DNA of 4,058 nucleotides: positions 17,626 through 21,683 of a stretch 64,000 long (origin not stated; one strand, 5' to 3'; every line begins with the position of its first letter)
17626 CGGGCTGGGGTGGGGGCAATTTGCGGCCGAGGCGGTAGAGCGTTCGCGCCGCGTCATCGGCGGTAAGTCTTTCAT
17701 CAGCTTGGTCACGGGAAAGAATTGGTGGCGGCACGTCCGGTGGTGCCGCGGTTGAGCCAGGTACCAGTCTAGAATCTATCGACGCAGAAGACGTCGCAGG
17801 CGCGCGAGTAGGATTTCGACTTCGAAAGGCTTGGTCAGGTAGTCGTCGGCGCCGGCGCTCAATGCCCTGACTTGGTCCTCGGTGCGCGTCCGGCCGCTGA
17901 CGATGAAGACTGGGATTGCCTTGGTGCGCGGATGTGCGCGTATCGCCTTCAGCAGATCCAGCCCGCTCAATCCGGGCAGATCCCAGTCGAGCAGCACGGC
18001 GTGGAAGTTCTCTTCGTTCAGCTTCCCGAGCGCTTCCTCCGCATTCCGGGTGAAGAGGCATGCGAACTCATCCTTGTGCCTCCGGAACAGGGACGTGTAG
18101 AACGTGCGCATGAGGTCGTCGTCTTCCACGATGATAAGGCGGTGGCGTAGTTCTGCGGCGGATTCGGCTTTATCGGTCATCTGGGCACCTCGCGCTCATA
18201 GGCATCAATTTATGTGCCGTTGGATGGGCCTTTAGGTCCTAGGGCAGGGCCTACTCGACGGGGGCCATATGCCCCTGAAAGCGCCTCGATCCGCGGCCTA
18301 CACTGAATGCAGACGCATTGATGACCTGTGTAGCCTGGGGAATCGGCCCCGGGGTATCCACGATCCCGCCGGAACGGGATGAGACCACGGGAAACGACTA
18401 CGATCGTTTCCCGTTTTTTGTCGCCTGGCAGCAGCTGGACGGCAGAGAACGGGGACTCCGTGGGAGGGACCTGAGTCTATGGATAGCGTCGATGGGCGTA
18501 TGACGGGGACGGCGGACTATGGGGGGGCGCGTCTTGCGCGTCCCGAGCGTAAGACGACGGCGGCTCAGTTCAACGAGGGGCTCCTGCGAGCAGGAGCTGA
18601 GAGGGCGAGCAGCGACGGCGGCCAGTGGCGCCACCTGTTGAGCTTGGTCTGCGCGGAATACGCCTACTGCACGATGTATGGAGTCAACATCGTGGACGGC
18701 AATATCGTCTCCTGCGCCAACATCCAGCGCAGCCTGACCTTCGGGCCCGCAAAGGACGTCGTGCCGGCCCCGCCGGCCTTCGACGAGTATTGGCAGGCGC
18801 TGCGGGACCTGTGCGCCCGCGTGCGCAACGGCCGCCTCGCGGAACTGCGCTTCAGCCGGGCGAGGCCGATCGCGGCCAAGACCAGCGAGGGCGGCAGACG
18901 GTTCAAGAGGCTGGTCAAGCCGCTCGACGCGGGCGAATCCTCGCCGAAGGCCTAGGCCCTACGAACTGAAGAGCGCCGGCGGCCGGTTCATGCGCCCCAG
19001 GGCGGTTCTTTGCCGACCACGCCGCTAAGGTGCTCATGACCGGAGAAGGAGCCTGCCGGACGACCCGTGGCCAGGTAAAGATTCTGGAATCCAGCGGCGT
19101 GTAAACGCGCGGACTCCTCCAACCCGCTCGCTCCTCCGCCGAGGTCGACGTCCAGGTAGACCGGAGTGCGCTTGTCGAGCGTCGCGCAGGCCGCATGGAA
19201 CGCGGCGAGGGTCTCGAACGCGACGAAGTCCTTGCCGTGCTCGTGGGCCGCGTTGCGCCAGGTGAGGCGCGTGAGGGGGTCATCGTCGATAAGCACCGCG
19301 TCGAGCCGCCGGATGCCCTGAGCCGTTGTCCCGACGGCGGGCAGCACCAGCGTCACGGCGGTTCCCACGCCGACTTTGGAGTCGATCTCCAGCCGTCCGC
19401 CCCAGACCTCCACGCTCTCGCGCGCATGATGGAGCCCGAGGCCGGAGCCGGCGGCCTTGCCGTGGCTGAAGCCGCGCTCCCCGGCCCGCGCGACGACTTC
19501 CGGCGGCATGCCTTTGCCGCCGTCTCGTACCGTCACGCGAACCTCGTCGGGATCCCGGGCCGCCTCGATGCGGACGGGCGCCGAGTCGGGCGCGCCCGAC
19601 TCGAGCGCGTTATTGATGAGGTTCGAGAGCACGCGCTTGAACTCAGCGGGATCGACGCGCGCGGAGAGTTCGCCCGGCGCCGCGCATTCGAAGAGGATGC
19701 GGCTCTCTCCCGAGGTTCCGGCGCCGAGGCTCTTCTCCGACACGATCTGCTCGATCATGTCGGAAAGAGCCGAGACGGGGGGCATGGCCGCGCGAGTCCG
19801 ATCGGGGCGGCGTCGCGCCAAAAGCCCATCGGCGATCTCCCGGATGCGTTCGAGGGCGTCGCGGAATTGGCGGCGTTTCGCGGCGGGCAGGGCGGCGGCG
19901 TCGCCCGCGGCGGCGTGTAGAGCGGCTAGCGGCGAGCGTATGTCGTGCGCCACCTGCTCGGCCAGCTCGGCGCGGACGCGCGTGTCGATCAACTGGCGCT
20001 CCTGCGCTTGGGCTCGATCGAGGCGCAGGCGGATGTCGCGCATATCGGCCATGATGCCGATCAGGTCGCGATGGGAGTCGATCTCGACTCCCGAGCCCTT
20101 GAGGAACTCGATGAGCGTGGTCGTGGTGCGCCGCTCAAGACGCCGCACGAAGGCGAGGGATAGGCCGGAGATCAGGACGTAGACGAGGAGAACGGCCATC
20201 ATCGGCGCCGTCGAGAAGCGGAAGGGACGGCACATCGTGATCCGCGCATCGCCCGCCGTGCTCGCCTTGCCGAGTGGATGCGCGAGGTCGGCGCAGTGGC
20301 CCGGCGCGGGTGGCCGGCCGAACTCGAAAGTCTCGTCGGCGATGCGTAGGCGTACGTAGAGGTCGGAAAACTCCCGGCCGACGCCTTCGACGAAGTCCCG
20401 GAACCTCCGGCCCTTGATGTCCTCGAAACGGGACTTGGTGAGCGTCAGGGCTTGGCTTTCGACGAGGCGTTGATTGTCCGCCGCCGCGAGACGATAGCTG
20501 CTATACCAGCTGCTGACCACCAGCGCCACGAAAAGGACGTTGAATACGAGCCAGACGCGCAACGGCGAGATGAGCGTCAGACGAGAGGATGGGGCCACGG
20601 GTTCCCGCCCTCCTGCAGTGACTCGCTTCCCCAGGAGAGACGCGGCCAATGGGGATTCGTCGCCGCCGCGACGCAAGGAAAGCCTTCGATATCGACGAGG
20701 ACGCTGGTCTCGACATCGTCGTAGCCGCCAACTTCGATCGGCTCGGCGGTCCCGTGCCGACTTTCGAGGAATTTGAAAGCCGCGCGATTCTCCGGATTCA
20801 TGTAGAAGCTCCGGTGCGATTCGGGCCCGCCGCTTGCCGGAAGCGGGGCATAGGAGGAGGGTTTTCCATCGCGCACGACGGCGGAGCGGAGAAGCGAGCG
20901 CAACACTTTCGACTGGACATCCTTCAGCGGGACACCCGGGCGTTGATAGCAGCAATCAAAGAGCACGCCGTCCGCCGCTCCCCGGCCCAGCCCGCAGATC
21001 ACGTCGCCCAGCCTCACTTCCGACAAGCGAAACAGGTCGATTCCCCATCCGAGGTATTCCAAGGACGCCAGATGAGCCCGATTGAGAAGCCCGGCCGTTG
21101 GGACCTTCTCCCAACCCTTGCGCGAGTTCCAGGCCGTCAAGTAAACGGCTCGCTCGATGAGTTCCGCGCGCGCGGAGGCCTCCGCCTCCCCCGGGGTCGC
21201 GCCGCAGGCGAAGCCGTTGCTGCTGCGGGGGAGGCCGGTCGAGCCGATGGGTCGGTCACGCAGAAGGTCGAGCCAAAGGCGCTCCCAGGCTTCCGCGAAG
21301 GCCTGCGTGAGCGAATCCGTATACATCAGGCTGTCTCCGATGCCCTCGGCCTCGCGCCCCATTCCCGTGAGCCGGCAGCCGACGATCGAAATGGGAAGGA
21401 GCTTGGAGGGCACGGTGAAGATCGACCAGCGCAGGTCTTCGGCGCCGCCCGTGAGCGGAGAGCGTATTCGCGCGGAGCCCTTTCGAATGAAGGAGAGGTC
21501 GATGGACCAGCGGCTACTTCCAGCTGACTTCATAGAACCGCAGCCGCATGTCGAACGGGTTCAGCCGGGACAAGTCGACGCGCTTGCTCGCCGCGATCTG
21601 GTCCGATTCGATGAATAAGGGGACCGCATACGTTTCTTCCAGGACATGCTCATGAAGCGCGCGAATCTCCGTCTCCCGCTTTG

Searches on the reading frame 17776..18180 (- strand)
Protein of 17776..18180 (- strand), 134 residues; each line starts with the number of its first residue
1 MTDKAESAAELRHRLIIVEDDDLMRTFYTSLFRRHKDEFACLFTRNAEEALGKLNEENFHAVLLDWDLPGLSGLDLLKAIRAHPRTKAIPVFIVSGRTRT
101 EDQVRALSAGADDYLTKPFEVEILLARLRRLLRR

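Call 20: search_protein_families(library=pfam, proteins=[window:17776-18180:-], max_evalue=0.01)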
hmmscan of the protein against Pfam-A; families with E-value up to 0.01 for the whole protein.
window:17776-18180:- (134 aa): 2 families
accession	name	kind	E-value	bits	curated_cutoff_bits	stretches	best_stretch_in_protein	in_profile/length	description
PF00072.30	Response_reg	-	1.7e-25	89.8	30.2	1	16-128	2-110/111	Response regulator receiver domain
PF20274.4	cREC_REC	-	0.00085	20.4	27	1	27-96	11-74/88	Cyclic-phosphate processing Receiver domain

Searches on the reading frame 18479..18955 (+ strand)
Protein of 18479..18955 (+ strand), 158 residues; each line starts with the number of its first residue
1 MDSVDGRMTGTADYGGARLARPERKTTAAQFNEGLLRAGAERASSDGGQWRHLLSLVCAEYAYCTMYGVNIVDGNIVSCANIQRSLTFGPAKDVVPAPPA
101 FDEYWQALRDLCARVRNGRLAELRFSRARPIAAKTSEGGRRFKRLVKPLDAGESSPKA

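Call 20: search_protein_families(library=pfam, proteins=[window:18479-18955:+], max_evalue=0.01)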
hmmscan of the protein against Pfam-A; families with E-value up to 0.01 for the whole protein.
window:18479-18955:+ (158 aa): 0 families

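Call 49: find_homologous_proteins(query=window:18479-18955:+, max_evalue=0.001)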
Query window:18479-18955:+ (158 aa): 46 proteins with E <= 0.001 among 294 candidates.
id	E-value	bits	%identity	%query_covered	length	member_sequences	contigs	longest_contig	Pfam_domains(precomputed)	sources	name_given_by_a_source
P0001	9.2e-96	336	100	96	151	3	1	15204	-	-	-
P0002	7.0e-55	203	69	86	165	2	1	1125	-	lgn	-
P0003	2.2e-54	202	69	88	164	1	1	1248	-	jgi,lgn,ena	-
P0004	3.5e-52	195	73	80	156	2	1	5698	-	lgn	-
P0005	5.6e-52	194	67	80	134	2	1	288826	-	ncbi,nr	ncbi:MAG: hypothetical protein HY923_10170 [Elusimicrobia bacterium]|nr:hypothetical protein [Elusim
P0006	6.4e-52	194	69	84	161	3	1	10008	-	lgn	-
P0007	4.3e-51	191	69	80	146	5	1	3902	-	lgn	-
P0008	1.9e-50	189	70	81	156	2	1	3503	-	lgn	-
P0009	2.0e-50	189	69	81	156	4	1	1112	-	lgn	-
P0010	2.2e-50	189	69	78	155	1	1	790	-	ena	-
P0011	1.9e-49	186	77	70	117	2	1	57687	-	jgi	jgi:hypothetical protein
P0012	6.3e-49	184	65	83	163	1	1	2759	-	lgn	-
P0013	6.7e-49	184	77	70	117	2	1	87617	-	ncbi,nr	ncbi:MAG: hypothetical protein HYX59_01285 [Elusimicrobia bacterium]|nr:hypothetical protein [Elusim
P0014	6.3e-47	178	75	70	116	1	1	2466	-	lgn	-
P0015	2.8e-45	172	61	80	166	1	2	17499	-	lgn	-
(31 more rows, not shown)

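Call 52: find_encoding_contigs(protein=P0005, flank=8000, max_places=2)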
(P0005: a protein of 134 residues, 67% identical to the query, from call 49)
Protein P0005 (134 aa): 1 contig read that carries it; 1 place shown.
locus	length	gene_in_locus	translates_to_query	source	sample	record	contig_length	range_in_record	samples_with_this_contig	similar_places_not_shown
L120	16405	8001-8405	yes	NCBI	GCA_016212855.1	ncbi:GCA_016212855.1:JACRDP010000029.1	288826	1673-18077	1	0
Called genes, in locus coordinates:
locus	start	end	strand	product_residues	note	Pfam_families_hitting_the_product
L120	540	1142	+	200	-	PF04542:Sigma70_r2, PF22029:PhyR_sigma2 (faint), PF08281:Sigma70_r4_2, PF04545:Sigma70_r4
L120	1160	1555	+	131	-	PF20213:DUF6573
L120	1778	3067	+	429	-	PF05977:MFS_3, PF13347:MFS_2 (weak), PF07690:MFS_1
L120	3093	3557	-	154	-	-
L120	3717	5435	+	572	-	PF13431:TPR_17 (faint), PF14559:TPR_19 (weak), PF07719:TPR_2 (faint), PF13414:TPR_11 (faint), PF13424:TPR_12 (faint), PF13428:TPR_14 (weak), PF14559:TPR_19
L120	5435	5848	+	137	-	PF24722:DUF7674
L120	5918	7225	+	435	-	-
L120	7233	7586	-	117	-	PF00072:Response_reg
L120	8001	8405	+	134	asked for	-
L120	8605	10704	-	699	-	PF02518:HATPase_c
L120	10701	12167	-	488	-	PF00496:SBP_bac_5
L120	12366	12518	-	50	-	-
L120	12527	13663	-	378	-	PF04055:Radical_SAM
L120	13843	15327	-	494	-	PF13432:TPR_16 (faint), PF00515:TPR_1 (faint), PF07719:TPR_2 (faint), PF13428:TPR_14 (faint), PF13181:TPR_8 (faint), PF13431:TPR_17 (faint), PF13414:TPR_11 (faint)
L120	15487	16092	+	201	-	-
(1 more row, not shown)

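Call 55: predict_structure(alignment_id=A4)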
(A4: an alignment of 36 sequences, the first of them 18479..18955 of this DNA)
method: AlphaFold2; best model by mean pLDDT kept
length: 158 residues; sequences in the alignment: 36
mean_pLDDT: 75.4   pTM: 0.66
mean pLDDT of the five models: 75.4, 48.2, 47.1, 44.6, 43.8
residues with pLDDT >= 90: 54; 70-90: 45; 50-70: 35; < 50: 24
segments of 3 or more residues with pLDDT < 50: 1-3, 7-11, 13-18, 151-158
pLDDT, mean of each block of 10 residues (from residue 1): 46 46 76 82 68 89 93 93 83 66 91 91 92 79 63 43
secondary structure, 60 per line:
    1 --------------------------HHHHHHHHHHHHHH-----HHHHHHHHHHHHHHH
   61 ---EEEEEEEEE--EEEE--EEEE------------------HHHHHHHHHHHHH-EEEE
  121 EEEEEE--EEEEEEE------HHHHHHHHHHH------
elements in order: H27-40 H46-60 E64-72 E75-78 E81-84 H103-115 E117-126 E129-135 H142-152

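Call 57: fold_search(model_id=the predicted structure, library=pdb)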
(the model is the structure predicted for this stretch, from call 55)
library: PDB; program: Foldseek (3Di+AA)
matches with E <= 10: 127; with E <= 0.001: 0
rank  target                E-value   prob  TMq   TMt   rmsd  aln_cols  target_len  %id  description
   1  7qyr_C                1.1e+00  0.07  0.21  0.13  12.0       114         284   10  Crystal structure of RimK from Pseudomonas aeruginosa PAO1 (released 2022-10-05)
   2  7wnk_D                1.2e+00  0.10  0.18  0.14   9.7        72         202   10  Crystal structure of a mutant Staphylococcus equorum manganese superoxide dismutase K38R and A121E (released 2023-01-25)
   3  9jph_D                1.2e+00  0.05  0.19  0.12  16.9       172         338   12  crRNA-guided surveillance (Csy) complex (released 2026-04-01)
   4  8h2r_A                1.4e+00  0.04  0.17  0.23  12.4       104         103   12  Escherichia Coli Heat Labile Enterotoxin Type IIB B-Pentamer Circular Permutant CP52-53 (released 2023-10-11)
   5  9jph_C                1.7e+00  0.04  0.20  0.12  16.3       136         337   16  crRNA-guided surveillance (Csy) complex (released 2026-04-01)
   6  2ykr_C                1.9e+00  0.11  0.22  0.18   6.0        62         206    8  30S ribosomal subunit with RsgA bound in the presence of GMPPNP (released 2011-08-24)
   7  9rs7_A                2.1e+00  0.03  0.15  0.07  12.9       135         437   12  Ypt7 in complex with its GEF Mon1-Ccz1 (released 2025-07-30)
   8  4wd3_A                2.2e+00  0.08  0.23  0.11   8.2        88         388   17  Crystal structure of an L-amino acid ligase RizA (released 2015-09-09)
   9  8jdi_B                2.2e+00  0.04  0.19  0.13  12.1       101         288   18  Crystal structure of Cas7-AcrIF25 complex (released 2024-05-29)
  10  2m2k_MODEL_1_A        2.7e+00  0.04  0.19  0.22  14.3       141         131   14  The structure of HasB CTD (released 2013-04-10)
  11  2gpc_A                2.9e+00  0.06  0.19  0.17  10.3        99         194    5  The crystal structure of the enzyme Fe-superoxide dismutase from Trypanosoma cruzi (released 2007-08-28)
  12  9rkq_A                2.9e+00  0.02  0.14  0.07  15.3       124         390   14  Agrobacterium phage 7-7-1 portal (released 2025-12-10)
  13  7elm_G                3.2e+00  0.03  0.20  0.12  11.5       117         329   17  Structure of Csy-AcrIF24 (released 2022-04-20)
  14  1kkc_X                3.6e+00  0.04  0.15  0.13   9.3        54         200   15  Crystal structure of Aspergillus fumigatus MnSOD (released 2001-12-28)
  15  5h1a_B                3.6e+00  0.01  0.12  0.10  14.4       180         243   10  Crystal structure of an IclR homolog from Microbacterium sp. strain HM58-2 (released 2017-01-18)
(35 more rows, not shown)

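Call 59: find_encoding_contigs(protein=P0001, flank=3000, max_places=3)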
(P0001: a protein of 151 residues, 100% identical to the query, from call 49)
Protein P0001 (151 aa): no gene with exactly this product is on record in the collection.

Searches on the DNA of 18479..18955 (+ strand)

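Call 53: search_rna_families(sources=[L120, L069, L040, L094], threshold=gathering)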
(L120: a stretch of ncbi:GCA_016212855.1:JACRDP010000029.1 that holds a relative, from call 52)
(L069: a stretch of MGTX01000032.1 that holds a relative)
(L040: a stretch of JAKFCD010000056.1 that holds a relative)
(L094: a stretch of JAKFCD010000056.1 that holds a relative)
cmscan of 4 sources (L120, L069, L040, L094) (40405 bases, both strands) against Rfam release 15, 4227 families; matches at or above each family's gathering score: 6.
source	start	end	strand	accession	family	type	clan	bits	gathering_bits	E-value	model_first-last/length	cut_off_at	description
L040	1534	1604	+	RF03165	2dG-II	Cis-reg; riboswitch;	CL00123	83.8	60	1.7e-20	1-71/71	no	2dG-II purine riboswitch aptamer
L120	7813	7883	+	RF03165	2dG-II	Cis-reg; riboswitch;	CL00123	80.2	60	2.4e-19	1-71/71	no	2dG-II purine riboswitch aptamer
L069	6560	6630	-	RF03165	2dG-II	Cis-reg; riboswitch;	CL00123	80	60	2.8e-19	1-71/71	no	2dG-II purine riboswitch aptamer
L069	193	263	+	RF03165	2dG-II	Cis-reg; riboswitch;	CL00123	79.9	60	3.1e-19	1-71/71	no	2dG-II purine riboswitch aptamer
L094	270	340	-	RF03165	2dG-II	Cis-reg; riboswitch;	CL00123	77.3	60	2.1e-18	1-71/71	no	2dG-II purine riboswitch aptamer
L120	13697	13767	-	RF03165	2dG-II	Cis-reg; riboswitch;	CL00123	73.8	60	2.6e-17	1-71/71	no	2dG-II purine riboswitch aptamer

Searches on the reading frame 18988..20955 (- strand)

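Call 20: search_protein_families(library=pfam, proteins=[window:18988-20955:-], max_evalue=0.01)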
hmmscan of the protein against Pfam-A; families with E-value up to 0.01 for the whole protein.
window:18988-20955:- (655 aa): 3 families
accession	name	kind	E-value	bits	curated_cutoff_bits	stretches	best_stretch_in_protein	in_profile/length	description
PF02518.31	HATPase_c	-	1.1e-21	77.8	26.4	1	435-540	2-109/111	Histidine kinase-, DNA gyrase B-, and HSP90-like ATPase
PF13581.12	HATPase_c_2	-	7e-06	26.5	27.4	1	446-515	39-109/127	Histidine kinase-like ATPase domain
PF13589.12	HATPase_c_3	-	0.0031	18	25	1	438-495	2-57/137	Histidine kinase-, DNA gyrase B-, and HSP90-like ATPase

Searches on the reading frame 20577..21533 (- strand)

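Call 20: search_protein_families(library=pfam, proteins=[window:20577-21533:-], max_evalue=0.01)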
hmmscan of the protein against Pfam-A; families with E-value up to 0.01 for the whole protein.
window:20577-21533:- (318 aa): 1 family
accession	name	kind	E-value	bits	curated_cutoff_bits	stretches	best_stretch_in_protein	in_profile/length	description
PF02624.21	YcaO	-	1.8e-06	28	25.7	1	102-168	113-180/325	YcaO cyclodehydratase, ATP-ad Mg2+-binding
